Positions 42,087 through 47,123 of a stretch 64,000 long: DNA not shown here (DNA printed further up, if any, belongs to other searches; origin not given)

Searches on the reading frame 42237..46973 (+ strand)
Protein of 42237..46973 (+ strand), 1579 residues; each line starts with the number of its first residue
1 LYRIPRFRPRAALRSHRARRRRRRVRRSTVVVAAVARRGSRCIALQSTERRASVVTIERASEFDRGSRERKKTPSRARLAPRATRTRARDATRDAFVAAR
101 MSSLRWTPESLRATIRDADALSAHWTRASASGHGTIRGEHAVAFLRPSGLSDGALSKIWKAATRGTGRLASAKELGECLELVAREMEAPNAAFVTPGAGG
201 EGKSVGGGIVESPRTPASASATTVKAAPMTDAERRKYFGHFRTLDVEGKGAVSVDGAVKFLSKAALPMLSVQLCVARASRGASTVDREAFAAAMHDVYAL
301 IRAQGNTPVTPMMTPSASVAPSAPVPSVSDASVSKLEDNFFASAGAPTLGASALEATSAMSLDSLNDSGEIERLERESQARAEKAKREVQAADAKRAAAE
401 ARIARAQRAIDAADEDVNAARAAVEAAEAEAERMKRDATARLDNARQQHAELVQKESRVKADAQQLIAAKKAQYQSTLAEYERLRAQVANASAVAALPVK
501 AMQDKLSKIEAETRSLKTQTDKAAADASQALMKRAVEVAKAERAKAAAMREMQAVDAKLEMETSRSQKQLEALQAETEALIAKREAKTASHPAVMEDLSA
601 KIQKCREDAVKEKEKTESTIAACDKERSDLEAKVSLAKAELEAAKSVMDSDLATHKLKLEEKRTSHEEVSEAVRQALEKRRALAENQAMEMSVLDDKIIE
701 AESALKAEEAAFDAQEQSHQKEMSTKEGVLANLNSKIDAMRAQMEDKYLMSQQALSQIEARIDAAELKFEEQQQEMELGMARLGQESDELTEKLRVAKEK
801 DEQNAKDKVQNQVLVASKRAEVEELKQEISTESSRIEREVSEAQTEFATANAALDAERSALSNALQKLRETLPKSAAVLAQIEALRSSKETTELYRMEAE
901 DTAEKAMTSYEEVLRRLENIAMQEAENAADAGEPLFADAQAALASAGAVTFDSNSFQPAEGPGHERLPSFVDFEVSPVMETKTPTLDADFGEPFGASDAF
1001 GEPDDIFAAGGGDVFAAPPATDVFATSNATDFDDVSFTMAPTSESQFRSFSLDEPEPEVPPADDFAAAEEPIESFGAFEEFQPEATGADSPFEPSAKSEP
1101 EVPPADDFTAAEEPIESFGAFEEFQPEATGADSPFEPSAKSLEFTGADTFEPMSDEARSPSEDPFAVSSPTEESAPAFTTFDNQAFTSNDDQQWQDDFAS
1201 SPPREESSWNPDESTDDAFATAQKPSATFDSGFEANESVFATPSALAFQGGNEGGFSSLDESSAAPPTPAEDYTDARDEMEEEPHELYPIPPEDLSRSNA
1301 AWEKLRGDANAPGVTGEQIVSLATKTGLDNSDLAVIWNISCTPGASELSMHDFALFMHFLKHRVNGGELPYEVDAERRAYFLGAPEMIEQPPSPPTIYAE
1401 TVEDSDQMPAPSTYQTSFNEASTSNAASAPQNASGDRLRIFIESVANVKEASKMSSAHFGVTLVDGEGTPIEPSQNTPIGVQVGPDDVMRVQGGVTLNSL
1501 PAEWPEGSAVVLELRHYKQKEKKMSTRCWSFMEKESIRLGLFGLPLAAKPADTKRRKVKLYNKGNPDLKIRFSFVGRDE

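Call 10: search_protein_families(library=pfam, proteins=[window:42237-46973:+], max_evalue=0.001)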
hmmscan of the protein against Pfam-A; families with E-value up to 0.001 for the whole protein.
window:42237-46973:+ (1579 aa): 2 families
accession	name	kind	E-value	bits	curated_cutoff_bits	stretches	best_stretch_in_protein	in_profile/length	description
PF14186.12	Aida_C2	-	2e-46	157.7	25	1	1427-1572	3-146/146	Axin interactor dorsalisation-associated protein, C-terminal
PF12763.14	EH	-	3.4e-11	43.4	22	1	1311-1369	20-77/101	EH domain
